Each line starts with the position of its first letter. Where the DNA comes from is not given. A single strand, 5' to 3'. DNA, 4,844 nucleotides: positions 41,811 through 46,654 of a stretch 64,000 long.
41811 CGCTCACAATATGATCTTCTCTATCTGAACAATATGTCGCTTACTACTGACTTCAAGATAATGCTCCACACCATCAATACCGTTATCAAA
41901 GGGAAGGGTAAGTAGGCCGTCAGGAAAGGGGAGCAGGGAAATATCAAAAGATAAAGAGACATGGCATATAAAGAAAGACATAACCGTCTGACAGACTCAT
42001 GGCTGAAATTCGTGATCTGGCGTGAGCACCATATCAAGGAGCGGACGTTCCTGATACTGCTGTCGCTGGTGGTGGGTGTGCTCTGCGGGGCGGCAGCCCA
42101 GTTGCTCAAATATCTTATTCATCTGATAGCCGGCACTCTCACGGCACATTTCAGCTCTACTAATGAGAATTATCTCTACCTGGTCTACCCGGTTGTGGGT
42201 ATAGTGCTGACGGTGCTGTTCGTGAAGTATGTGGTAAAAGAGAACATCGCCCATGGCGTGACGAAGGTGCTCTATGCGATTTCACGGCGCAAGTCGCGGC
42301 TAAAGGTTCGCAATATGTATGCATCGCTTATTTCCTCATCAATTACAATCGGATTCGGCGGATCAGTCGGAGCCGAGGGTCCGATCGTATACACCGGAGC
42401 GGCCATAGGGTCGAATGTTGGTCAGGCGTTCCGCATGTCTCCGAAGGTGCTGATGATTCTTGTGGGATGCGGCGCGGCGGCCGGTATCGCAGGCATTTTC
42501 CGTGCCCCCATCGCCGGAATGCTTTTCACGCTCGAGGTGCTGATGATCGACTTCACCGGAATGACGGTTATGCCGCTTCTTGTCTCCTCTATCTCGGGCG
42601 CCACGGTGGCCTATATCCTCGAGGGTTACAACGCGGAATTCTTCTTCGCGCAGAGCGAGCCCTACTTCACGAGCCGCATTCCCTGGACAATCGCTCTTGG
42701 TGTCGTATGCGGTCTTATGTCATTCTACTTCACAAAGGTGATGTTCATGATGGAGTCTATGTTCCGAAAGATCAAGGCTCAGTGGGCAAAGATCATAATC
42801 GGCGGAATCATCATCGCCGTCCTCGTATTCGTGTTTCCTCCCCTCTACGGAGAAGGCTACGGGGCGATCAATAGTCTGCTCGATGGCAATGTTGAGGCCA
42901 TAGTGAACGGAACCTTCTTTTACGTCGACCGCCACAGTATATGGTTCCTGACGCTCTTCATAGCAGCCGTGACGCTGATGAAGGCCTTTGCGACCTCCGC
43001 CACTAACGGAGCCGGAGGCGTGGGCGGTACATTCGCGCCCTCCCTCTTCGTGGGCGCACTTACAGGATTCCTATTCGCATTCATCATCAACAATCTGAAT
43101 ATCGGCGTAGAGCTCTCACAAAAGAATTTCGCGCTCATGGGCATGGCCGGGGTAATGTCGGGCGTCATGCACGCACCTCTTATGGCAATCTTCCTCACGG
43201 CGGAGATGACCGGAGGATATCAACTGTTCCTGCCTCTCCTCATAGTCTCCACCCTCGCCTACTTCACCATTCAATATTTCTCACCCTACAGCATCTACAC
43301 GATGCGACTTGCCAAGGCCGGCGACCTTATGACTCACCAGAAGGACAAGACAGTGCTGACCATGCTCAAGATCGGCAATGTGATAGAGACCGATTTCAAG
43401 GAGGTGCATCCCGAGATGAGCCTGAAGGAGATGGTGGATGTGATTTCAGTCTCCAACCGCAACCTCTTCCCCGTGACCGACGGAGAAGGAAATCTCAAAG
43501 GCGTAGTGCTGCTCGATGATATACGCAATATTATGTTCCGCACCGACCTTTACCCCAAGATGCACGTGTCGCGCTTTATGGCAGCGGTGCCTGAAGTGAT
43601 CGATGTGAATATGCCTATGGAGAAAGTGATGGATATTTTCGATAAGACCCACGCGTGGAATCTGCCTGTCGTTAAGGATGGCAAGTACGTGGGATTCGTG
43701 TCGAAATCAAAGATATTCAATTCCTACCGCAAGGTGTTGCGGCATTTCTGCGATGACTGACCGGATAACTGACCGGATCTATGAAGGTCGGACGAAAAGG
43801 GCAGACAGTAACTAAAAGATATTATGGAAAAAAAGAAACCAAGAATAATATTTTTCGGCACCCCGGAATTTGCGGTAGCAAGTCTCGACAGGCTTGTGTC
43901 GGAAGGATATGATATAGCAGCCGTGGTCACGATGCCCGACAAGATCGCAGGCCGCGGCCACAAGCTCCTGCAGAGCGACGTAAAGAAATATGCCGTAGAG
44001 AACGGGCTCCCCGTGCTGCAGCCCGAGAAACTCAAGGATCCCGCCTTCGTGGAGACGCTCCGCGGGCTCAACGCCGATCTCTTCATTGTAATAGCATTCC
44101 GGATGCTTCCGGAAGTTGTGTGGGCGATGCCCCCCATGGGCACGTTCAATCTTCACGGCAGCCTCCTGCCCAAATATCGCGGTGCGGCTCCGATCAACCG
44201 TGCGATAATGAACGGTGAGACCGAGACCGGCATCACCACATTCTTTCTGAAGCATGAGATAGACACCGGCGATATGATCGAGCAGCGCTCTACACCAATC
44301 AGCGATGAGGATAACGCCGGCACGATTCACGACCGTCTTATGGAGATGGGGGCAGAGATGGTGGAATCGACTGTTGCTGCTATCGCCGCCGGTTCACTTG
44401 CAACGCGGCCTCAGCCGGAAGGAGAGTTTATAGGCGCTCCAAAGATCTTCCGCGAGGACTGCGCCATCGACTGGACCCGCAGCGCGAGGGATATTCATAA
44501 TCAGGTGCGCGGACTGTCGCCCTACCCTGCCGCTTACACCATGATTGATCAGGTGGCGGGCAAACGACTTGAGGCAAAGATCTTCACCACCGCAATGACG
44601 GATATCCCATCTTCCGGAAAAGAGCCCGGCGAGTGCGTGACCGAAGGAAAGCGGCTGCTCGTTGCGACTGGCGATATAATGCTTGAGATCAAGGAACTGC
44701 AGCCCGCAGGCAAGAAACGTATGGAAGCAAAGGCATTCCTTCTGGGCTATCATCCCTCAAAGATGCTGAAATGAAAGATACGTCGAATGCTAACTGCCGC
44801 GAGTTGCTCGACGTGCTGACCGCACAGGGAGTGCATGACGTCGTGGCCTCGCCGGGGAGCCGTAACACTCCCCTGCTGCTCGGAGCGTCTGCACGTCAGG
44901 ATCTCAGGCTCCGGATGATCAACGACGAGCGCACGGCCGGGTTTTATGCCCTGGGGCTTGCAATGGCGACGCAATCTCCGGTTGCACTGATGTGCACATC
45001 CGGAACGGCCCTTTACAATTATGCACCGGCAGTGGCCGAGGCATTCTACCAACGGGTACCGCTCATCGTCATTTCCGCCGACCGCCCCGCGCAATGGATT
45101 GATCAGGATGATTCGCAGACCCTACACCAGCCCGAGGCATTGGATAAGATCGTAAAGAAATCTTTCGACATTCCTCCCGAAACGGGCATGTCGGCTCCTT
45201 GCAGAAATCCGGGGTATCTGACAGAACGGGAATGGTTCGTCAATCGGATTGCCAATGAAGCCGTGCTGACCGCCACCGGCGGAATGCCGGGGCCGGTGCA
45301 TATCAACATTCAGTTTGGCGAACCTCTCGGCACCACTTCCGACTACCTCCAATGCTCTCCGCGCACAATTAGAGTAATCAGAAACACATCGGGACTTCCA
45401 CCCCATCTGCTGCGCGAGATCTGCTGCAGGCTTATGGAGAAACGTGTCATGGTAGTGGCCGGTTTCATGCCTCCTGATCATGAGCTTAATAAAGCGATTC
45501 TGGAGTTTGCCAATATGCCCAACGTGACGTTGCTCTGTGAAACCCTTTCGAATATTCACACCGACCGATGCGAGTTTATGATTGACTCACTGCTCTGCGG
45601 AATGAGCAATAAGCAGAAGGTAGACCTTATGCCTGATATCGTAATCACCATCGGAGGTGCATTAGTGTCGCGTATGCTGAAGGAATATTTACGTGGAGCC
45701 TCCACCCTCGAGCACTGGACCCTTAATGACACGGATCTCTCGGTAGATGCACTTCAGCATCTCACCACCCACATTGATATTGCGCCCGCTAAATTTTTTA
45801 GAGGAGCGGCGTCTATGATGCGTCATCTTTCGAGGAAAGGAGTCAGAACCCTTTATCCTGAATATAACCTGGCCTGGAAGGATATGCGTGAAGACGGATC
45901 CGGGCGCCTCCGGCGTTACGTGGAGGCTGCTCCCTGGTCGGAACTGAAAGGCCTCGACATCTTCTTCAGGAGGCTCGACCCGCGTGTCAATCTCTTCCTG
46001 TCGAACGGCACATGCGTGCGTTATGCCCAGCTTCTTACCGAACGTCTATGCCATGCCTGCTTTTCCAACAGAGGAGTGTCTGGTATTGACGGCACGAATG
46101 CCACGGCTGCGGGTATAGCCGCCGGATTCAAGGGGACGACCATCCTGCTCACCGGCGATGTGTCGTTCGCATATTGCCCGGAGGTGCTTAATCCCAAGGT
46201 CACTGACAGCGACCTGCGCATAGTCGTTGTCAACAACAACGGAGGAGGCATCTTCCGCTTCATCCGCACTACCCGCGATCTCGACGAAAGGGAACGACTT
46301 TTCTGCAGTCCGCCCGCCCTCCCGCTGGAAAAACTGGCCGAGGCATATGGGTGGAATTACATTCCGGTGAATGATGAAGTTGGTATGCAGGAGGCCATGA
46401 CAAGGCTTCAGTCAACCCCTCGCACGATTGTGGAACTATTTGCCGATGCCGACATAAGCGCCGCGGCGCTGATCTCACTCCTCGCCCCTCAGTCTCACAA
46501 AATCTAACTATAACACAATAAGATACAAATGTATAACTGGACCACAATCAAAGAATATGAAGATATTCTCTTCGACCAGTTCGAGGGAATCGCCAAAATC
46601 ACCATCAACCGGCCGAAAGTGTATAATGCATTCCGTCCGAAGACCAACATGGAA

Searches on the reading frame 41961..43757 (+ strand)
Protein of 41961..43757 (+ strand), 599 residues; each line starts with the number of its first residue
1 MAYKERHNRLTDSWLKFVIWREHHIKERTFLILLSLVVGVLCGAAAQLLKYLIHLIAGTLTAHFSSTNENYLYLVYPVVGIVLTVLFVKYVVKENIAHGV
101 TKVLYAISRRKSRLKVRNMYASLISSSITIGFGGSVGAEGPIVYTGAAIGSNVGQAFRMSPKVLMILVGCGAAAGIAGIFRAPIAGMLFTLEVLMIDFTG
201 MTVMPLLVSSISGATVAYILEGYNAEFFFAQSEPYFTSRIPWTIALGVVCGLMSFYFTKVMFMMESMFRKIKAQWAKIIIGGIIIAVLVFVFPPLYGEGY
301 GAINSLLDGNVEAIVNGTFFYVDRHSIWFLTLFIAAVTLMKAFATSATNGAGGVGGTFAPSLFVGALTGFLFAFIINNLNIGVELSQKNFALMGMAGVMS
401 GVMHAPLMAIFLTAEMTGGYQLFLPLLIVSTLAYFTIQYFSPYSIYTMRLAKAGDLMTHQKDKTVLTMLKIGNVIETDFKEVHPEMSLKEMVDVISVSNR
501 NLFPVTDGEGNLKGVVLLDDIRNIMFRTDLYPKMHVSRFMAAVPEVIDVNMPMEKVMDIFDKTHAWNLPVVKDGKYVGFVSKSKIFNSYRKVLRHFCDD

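Call 85: search_protein_families(library=pfam, proteins=[window:41961-43757:+], max_evalue=0.00001)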
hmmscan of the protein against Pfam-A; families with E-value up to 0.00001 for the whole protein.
window:41961-43757:+ (599 aa): 2 families
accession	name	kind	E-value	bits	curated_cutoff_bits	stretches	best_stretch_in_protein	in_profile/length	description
PF00654.25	Voltage_CLC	-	1.3e-80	271.6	24.8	1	81-436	2-344/346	Voltage gated chloride channel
PF00571.33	CBS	-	1.9e-13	51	24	1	536-587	1-53/57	CBS domain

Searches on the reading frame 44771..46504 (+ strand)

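Call 85: search_protein_families(library=pfam, proteins=[window:44771-46504:+], max_evalue=0.00001)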
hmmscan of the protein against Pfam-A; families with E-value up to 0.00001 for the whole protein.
window:44771-46504:+ (578 aa): 3 families
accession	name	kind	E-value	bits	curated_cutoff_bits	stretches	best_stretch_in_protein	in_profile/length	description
PF02776.23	TPP_enzyme_N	-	1.1e-23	83.8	26.8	1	12-120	7-116/119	Thiamine pyrophosphate enzyme, N-terminal TPP binding domain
PF16582.11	TPP_enzyme_M_2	-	6.1e-07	29.8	30.1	1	219-344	34-154/208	Middle domain of thiamine pyrophosphate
PF02775.26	TPP_enzyme_C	-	3.7e-06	27.2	21.9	0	443-549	34-143/151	Thiamine pyrophosphate enzyme, C-terminal TPP binding domain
